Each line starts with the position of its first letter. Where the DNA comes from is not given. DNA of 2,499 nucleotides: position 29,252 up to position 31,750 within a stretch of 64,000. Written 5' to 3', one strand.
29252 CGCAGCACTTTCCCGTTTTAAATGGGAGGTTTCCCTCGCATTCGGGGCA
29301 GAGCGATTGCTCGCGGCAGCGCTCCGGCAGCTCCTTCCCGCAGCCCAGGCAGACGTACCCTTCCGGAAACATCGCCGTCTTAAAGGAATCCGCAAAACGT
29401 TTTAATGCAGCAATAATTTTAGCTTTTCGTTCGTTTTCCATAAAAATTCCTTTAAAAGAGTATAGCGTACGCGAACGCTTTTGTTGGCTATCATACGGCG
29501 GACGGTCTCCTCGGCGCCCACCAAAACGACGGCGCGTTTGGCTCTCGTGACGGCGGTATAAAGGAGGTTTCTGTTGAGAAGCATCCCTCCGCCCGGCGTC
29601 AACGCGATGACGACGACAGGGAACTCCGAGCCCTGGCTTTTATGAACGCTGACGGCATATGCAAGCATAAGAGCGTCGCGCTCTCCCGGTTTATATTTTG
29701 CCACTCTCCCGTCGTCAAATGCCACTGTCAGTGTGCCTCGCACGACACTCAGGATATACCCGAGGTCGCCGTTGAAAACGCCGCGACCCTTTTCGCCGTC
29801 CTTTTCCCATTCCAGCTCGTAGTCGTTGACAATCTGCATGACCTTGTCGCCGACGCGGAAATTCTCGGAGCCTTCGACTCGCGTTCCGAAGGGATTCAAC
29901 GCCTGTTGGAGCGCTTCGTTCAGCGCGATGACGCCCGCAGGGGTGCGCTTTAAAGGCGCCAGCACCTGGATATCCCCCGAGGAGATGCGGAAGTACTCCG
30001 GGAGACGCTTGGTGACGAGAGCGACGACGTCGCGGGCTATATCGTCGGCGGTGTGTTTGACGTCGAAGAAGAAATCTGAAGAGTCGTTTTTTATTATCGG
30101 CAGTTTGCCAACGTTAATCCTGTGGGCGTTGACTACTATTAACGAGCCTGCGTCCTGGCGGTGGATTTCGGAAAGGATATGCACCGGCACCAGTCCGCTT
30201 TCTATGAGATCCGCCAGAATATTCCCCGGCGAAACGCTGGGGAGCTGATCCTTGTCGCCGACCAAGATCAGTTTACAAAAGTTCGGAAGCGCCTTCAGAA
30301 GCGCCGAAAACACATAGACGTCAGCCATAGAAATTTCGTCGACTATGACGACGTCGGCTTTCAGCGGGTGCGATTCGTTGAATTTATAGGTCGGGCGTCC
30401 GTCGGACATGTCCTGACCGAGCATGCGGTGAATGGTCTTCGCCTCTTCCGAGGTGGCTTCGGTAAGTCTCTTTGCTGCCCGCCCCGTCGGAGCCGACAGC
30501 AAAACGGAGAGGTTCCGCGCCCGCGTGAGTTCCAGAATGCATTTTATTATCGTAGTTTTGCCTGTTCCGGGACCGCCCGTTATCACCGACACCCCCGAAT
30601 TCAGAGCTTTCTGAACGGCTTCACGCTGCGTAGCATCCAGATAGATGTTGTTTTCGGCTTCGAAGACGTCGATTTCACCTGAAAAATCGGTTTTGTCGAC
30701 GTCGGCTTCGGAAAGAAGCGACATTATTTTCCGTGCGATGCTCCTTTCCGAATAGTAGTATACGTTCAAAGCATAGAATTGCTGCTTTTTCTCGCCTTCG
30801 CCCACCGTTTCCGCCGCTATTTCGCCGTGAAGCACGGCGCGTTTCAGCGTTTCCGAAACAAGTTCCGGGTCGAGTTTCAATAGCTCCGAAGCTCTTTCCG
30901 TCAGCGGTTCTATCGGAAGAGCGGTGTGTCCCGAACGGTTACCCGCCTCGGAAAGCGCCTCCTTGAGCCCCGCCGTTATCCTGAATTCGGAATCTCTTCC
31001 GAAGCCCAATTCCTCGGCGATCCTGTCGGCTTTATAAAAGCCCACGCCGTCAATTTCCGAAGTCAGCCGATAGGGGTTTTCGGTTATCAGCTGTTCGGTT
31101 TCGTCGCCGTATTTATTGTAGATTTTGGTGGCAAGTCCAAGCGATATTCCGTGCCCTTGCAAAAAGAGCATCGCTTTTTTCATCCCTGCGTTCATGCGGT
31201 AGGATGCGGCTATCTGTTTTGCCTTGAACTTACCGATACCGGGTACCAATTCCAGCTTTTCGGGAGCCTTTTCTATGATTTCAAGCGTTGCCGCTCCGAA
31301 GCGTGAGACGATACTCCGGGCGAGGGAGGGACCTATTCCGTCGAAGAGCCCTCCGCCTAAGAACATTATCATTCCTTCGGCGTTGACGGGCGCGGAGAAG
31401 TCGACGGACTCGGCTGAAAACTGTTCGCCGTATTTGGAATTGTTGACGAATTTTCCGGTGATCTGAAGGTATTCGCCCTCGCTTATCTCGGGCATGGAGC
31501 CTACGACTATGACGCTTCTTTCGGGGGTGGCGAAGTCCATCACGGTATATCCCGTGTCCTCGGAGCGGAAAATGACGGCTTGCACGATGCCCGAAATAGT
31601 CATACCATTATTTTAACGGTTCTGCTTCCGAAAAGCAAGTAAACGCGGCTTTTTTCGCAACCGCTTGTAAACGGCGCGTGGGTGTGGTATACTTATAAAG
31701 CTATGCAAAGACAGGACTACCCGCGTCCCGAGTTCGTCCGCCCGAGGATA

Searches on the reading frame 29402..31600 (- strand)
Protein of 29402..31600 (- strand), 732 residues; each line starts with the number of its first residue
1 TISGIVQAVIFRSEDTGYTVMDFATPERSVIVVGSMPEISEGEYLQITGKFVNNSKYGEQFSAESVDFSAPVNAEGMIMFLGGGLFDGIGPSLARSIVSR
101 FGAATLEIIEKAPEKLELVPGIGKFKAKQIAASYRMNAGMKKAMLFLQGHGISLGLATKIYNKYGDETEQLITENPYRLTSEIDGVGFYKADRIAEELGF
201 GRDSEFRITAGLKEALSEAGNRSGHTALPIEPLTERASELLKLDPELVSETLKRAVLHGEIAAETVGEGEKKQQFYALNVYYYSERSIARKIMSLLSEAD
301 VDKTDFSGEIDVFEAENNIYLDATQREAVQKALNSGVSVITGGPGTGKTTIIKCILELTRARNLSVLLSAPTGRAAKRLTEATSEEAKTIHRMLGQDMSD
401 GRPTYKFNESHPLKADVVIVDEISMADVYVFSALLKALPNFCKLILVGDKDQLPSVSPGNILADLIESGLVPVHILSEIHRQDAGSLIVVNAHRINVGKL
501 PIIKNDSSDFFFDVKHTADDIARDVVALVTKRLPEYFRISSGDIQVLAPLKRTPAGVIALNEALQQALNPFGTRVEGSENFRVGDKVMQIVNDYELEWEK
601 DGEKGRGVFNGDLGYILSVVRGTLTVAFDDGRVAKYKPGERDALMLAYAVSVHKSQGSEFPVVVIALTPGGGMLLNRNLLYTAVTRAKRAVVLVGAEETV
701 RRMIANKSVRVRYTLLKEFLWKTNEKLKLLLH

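Call 11: search_protein_families(library=pfam, proteins=[window:29402-31600:-], max_evalue=0.0001)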
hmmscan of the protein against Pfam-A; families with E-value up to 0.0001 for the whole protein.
window:29402-31600:- (732 aa): 11 families
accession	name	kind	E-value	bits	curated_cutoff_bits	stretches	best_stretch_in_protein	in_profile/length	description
PF13245.12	AAA_19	-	6.5e-43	146.6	25.1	1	325-457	1-133/134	AAA domain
PF13604.12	AAA_30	-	2.6e-39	135.4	27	1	321-500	2-173/191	AAA domain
PF14490.11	HHH_RecD2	-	4.5e-36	123.1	27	1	137-226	2-91/92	ATP-dependent RecD2 DNA helicase HHH domain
PF23139.1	OB_YrrC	-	3.3e-21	75.4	27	1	1-70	3-75/76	ATP-dependent DNA helicase YrrC, OB-fold domain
PF13538.12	UvrD_C_2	-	9.8e-18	64.2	27.4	1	646-694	1-52/52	UvrD-like helicase C-terminal domain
PF18335.7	SH3_13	-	4.4e-17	62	41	1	560-628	1-65/65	ATP-dependent RecD-like DNA helicase SH3 domain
PF01443.25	Viral_helicase1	-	2.9e-13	50.6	21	1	339-457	2-101/228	Viral superfamily 1 RNA helicase core domain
PF13086.12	AAA_11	-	5.6e-13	49.7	27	1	321-385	2-74/257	AAA domain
PF14520.12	HHH_5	-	9.6e-11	42.4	27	1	87-131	8-52/57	Helix-hairpin-helix domain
PF05970.20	PIF1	-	1.9e-06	28.1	25.9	1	333-439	20-127/223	PIF1-like helicase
PF13401.12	AAA_22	-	1.3e-05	26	27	1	335-447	5-121/130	AAA domain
